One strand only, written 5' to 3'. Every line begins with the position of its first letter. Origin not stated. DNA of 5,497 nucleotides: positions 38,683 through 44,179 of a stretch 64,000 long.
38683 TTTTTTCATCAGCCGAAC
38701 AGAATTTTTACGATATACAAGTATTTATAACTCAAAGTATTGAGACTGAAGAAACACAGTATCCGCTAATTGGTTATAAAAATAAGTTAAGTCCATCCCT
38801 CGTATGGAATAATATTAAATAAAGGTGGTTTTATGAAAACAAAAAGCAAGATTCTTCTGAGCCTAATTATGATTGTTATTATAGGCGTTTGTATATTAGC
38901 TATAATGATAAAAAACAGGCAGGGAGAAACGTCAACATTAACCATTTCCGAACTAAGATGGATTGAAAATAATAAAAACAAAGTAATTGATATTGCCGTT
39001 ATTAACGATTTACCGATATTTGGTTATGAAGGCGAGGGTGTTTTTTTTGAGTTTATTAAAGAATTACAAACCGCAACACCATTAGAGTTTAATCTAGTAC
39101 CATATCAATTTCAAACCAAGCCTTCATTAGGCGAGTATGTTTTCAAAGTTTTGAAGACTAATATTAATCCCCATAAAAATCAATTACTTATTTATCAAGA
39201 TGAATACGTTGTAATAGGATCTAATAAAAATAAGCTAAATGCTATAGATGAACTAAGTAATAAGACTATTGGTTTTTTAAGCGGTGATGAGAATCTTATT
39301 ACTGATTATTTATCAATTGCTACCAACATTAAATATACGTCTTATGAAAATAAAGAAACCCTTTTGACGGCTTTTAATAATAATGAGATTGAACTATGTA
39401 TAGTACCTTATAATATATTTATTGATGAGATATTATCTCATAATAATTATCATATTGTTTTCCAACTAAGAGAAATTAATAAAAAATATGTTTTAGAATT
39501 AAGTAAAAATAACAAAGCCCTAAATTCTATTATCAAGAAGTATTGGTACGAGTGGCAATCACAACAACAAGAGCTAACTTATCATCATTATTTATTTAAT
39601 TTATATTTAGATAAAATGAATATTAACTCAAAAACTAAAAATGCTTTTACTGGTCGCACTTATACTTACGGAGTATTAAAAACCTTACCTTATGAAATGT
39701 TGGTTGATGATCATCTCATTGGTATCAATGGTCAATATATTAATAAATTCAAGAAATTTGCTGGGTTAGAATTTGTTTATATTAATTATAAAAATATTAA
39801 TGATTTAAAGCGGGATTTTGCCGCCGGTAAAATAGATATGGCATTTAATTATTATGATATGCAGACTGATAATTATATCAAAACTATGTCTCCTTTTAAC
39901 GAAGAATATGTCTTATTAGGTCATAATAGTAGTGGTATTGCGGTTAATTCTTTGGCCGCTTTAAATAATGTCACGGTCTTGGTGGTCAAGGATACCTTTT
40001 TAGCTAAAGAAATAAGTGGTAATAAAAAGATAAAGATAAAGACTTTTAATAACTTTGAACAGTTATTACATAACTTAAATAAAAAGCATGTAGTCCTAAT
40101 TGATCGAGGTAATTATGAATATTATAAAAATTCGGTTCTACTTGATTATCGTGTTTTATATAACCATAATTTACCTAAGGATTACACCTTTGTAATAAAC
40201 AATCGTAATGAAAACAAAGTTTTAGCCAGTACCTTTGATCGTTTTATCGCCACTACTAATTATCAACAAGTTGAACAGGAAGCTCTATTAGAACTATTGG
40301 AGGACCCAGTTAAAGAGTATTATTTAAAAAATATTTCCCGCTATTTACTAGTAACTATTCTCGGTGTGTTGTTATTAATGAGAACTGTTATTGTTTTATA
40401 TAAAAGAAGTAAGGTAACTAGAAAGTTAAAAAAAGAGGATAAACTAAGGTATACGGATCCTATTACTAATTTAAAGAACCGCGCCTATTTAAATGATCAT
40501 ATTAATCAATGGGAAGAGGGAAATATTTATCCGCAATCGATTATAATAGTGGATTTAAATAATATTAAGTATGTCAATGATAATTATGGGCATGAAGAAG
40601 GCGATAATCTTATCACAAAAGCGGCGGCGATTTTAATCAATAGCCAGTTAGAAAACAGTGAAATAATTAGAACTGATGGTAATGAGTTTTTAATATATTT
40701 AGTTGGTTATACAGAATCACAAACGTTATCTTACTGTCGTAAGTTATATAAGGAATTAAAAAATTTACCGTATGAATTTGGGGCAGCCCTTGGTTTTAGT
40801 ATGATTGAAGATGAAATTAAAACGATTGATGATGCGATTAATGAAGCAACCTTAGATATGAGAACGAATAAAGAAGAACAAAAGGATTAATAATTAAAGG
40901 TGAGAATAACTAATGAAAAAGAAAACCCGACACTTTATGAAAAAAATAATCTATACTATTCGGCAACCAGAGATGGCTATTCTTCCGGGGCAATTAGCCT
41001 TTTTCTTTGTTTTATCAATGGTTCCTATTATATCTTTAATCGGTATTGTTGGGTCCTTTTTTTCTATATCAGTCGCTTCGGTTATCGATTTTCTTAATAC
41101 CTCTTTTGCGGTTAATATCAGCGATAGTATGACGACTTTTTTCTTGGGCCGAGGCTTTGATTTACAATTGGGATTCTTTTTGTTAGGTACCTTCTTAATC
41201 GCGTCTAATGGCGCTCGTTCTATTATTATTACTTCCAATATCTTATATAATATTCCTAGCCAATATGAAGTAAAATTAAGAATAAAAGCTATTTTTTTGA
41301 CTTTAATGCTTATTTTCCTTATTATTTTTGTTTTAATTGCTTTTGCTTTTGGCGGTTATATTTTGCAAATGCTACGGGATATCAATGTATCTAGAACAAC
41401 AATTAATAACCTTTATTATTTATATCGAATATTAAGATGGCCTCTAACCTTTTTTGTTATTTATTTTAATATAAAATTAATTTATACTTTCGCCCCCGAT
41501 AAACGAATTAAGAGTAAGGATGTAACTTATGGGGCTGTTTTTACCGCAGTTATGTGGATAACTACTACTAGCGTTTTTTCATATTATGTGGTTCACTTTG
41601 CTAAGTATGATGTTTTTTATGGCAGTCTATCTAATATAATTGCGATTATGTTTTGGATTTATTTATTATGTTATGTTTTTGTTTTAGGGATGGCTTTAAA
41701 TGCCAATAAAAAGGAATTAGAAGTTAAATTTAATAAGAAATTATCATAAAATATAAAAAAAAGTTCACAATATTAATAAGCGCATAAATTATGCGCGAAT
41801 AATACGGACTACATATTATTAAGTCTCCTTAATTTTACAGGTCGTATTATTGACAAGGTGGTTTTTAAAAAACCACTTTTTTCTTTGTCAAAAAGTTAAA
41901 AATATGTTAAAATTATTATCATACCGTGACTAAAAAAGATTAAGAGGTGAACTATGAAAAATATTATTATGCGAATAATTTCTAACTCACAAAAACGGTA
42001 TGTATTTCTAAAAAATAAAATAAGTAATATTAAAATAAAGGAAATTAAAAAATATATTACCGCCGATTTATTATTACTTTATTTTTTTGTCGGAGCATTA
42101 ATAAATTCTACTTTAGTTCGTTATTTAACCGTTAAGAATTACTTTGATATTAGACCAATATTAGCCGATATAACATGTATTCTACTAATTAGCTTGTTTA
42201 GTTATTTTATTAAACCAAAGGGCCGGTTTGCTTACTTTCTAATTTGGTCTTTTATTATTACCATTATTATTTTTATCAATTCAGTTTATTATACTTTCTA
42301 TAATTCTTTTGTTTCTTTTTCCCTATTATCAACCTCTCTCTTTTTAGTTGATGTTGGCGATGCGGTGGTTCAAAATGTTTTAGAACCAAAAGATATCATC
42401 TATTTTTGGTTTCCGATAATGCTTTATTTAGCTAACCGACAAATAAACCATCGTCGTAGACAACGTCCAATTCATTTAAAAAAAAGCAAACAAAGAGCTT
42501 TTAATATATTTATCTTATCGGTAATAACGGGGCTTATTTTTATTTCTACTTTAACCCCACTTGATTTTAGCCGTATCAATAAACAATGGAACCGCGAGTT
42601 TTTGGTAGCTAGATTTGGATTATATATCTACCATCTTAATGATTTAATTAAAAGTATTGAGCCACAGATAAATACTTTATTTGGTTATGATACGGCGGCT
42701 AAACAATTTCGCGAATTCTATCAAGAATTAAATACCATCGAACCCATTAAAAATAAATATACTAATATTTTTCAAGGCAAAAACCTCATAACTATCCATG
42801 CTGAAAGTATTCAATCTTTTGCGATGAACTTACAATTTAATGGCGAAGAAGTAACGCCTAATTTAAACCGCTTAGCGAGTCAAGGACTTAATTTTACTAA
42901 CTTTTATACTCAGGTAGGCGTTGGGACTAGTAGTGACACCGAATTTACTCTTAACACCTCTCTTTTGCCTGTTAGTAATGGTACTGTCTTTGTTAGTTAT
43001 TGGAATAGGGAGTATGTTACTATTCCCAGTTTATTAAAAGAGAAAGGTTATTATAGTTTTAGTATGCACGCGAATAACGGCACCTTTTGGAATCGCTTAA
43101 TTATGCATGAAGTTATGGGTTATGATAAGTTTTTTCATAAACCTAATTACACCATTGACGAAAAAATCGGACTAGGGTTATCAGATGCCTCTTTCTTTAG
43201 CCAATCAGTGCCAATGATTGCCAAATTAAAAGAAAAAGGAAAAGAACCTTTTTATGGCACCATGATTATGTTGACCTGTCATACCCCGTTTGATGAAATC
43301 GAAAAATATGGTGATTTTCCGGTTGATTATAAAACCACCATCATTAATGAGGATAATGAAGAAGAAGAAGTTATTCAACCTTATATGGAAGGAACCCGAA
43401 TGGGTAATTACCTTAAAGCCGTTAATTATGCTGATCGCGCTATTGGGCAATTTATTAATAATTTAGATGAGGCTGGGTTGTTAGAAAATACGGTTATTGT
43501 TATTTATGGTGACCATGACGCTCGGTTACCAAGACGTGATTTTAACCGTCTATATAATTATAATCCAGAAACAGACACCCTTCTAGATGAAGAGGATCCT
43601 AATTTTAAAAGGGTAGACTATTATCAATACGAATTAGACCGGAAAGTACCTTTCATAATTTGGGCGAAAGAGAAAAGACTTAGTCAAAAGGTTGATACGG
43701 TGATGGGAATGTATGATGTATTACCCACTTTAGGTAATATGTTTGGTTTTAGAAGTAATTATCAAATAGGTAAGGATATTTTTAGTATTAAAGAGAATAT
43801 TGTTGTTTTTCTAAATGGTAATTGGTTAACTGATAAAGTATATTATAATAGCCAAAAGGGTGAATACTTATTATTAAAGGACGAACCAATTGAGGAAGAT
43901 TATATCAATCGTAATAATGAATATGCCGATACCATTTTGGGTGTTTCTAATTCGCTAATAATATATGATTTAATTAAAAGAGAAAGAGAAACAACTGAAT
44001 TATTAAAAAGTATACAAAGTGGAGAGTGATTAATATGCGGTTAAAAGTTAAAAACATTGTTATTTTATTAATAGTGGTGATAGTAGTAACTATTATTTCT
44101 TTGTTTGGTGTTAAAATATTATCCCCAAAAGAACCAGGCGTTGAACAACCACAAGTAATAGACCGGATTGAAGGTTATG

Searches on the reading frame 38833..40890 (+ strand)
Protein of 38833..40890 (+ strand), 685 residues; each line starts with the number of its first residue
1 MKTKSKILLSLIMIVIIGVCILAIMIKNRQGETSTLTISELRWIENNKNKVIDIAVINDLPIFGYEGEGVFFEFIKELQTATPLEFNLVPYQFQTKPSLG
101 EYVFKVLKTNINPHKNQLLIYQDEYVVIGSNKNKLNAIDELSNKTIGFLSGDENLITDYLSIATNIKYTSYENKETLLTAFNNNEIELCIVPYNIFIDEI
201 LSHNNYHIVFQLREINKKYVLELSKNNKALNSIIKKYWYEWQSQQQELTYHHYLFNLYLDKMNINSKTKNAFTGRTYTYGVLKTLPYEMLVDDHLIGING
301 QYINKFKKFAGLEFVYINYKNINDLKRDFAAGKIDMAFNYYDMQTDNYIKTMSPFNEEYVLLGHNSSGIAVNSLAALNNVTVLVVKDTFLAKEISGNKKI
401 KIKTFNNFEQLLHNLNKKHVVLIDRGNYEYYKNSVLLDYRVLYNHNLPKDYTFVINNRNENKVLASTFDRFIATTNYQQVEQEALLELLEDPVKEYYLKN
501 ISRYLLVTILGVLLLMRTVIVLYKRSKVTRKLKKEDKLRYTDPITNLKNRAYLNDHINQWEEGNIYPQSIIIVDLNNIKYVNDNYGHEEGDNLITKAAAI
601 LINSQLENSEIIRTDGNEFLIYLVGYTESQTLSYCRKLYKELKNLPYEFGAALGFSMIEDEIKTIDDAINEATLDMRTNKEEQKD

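Call 56: search_protein_families(library=pfam, proteins=[window:38833-40890:+], max_evalue=0.00001)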
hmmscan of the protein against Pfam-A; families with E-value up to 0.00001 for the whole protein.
window:38833-40890:+ (685 aa): 1 family
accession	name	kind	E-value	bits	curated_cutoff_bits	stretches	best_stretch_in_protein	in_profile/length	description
PF00990.26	GGDEF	-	4.1e-20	72.6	23.8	1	540-684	2-159/161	Diguanylate cyclase, GGDEF domain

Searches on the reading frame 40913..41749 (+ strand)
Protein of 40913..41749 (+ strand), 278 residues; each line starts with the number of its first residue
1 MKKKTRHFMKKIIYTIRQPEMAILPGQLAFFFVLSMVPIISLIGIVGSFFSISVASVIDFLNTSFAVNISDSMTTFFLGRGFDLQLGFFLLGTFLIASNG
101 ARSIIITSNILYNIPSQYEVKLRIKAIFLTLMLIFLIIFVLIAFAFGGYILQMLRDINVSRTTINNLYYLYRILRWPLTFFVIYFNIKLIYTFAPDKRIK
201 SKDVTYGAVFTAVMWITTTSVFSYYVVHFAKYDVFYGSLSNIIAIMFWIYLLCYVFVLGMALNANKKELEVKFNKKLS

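Call 56: search_protein_families(library=pfam, proteins=[window:40913-41749:+], max_evalue=0.00001)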
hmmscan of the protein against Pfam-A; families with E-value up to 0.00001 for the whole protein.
window:40913-41749:+ (278 aa): 1 family
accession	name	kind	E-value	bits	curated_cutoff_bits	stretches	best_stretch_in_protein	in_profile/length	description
PF03631.20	Virul_fac_BrkB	-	5.9e-37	128.2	33.7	1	26-264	10-253/259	Virulence factor BrkB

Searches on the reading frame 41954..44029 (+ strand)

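Call 56: search_protein_families(library=pfam, proteins=[window:41954-44029:+], max_evalue=0.00001)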
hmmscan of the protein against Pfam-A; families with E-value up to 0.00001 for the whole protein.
window:41954-44029:+ (691 aa): 2 families
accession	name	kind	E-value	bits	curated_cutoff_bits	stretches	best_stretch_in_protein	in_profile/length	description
PF00884.28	Sulfatase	-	4.6e-38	131.7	25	1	276-598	1-300/301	Sulfatase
PF01663.27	Phosphodiest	-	3.4e-08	33.9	23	1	286-523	6-221/342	Type I phosphodiesterase / nucleotide pyrophosphatase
